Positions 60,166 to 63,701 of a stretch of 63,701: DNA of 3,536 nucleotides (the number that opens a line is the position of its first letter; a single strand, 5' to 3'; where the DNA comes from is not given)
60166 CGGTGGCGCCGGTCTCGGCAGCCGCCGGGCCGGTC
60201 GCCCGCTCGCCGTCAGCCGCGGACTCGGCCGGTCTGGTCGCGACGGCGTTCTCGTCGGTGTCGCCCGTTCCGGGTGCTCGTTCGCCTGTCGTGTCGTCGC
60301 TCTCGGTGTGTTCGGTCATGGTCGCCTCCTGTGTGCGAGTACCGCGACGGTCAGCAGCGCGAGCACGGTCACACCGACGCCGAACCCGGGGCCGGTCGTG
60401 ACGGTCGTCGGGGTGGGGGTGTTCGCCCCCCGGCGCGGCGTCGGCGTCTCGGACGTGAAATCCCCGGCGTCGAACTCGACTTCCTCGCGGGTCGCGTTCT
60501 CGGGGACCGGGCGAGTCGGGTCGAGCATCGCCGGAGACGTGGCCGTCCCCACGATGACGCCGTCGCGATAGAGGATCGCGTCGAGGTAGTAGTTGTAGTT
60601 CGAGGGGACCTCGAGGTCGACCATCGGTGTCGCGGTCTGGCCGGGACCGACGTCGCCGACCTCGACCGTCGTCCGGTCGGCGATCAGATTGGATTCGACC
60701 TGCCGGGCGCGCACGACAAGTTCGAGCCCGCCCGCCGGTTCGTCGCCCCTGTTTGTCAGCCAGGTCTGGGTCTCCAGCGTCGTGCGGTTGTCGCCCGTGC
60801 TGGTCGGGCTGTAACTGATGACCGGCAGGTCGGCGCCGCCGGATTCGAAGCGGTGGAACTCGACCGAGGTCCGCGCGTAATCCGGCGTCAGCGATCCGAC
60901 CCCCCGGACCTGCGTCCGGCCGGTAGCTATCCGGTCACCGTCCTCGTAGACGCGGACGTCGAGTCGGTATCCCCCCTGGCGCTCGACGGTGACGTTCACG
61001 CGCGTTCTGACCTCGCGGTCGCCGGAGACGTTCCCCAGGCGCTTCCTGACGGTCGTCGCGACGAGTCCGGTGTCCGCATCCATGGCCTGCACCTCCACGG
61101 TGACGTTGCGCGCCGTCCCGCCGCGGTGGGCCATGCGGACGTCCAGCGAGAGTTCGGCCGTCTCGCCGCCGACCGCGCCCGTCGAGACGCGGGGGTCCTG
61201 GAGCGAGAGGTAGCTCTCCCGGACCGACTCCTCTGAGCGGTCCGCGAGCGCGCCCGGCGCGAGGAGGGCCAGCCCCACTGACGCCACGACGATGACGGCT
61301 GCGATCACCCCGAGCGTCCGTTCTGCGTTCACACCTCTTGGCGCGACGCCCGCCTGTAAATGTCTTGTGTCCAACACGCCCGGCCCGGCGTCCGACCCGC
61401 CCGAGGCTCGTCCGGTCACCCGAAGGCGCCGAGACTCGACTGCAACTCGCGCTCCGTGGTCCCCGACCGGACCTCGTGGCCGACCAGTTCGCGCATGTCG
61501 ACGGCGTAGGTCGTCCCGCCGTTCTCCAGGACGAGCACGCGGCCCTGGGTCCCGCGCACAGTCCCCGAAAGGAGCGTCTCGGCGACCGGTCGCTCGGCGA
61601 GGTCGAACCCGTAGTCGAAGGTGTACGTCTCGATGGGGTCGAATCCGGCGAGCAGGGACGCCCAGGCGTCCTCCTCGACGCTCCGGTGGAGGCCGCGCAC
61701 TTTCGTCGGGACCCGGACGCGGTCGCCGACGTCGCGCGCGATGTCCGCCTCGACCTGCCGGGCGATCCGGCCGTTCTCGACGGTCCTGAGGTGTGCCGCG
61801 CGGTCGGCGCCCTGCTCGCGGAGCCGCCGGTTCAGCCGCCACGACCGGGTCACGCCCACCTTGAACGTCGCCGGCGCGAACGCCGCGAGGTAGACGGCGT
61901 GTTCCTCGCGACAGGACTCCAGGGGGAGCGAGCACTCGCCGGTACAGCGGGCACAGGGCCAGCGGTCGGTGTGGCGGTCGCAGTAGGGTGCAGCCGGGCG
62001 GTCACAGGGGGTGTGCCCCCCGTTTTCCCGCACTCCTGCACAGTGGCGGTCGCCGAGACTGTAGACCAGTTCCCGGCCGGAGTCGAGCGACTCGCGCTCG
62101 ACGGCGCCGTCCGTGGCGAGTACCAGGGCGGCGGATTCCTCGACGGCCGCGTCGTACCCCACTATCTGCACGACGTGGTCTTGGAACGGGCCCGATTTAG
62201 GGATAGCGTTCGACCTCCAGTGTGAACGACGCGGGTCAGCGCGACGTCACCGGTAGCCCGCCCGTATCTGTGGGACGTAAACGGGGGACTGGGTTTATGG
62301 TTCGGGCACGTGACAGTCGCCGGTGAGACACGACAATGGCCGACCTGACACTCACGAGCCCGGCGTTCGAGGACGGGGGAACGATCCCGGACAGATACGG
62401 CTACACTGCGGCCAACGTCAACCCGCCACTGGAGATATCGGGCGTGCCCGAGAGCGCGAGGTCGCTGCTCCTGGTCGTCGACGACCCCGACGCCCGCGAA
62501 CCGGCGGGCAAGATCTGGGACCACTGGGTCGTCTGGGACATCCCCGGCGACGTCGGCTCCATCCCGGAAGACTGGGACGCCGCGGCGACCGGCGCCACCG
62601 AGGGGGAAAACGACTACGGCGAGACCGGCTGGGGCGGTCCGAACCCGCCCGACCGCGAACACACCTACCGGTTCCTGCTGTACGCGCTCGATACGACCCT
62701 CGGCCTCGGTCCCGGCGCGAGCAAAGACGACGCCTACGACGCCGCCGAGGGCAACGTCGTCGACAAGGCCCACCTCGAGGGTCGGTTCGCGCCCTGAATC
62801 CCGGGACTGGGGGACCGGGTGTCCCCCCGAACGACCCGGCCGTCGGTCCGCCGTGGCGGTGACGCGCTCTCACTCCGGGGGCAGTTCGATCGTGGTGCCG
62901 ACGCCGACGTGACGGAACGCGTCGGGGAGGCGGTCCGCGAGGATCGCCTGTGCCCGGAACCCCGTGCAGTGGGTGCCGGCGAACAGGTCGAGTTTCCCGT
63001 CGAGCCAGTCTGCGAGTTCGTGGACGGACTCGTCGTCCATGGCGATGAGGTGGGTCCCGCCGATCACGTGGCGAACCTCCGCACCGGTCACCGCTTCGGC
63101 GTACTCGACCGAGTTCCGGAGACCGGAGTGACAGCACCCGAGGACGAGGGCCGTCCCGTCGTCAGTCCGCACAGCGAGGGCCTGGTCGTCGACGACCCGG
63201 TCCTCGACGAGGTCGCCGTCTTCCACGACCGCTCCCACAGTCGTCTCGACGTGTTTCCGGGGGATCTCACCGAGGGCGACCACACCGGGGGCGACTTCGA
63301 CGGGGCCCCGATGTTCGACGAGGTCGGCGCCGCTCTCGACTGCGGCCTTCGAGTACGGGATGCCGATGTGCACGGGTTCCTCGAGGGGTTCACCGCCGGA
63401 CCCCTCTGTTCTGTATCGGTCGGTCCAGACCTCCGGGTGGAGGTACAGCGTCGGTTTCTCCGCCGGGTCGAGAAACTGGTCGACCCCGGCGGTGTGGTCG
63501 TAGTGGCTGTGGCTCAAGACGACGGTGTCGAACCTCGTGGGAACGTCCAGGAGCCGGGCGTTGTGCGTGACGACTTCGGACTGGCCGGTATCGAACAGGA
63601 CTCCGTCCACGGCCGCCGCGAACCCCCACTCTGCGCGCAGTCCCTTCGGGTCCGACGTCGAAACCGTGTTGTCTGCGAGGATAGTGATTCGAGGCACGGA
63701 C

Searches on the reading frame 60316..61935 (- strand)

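Call 45: search_protein_families(library=pfam, proteins=[window:60316-61935:-], max_evalue=0.001)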
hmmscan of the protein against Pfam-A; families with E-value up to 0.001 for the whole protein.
window:60316-61935:- (539 aa): 1 family
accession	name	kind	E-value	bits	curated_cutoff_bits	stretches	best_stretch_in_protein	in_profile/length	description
PF24318.1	DUF7490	-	2.1e-59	198.1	27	2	243-346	2-105/106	Domain of unknown function (DUF7490)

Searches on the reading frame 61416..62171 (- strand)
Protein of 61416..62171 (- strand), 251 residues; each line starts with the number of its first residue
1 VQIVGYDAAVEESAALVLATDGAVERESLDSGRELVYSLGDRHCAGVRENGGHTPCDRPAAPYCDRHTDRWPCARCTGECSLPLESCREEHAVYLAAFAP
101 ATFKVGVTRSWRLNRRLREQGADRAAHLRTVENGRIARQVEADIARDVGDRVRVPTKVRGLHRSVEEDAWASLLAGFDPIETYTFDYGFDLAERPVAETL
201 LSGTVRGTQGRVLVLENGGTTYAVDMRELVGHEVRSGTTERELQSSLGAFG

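Call 45: search_protein_families(library=pfam, proteins=[window:61416-62171:-], max_evalue=0.001)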
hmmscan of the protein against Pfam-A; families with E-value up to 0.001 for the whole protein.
window:61416-62171:- (251 aa): 1 family
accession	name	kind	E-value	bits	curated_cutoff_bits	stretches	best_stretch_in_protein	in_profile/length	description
PF10977.13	DUF2797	-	1.2e-19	71.6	25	1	84-174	64-152/227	Protein of unknown function (DUF2797)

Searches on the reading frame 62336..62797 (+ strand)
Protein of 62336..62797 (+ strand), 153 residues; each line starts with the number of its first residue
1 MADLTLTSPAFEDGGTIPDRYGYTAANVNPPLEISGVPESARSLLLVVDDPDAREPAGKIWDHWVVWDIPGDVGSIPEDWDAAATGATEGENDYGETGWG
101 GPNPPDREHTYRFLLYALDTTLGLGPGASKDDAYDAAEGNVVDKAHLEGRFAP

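Call 65: search_protein_families(library=pfam, proteins=[window:62336-62797:+], max_evalue=0.01)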
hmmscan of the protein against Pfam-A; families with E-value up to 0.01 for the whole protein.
window:62336-62797:+ (153 aa): 1 family
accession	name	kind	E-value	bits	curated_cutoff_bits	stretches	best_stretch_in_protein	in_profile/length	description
PF01161.25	PBP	-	6e-36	124.2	24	1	16-151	1-135/135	Phosphatidylethanolamine-binding protein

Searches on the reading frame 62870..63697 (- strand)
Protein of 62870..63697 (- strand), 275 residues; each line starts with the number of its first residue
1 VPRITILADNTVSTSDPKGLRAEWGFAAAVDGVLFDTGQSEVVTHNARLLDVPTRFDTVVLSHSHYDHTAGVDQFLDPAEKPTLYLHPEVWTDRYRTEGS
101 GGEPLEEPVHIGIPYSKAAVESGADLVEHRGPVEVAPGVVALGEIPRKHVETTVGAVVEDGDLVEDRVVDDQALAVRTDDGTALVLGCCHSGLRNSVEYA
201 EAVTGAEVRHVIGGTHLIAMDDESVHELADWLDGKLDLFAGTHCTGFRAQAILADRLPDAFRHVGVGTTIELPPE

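Call 65: search_protein_families(library=pfam, proteins=[window:62870-63697:-], max_evalue=0.01)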
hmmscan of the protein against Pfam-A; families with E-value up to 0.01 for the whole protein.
window:62870-63697:- (275 aa): 2 families
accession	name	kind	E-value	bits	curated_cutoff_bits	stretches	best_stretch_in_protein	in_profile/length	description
PF12706.13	Lactamase_B_2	-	1.4e-07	31.8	27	1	33-97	3-73/200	Beta-lactamase superfamily domain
PF00753.33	Lactamase_B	-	2.7e-05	24.7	22.7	1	33-90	18-78/196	Metallo-beta-lactamase superfamily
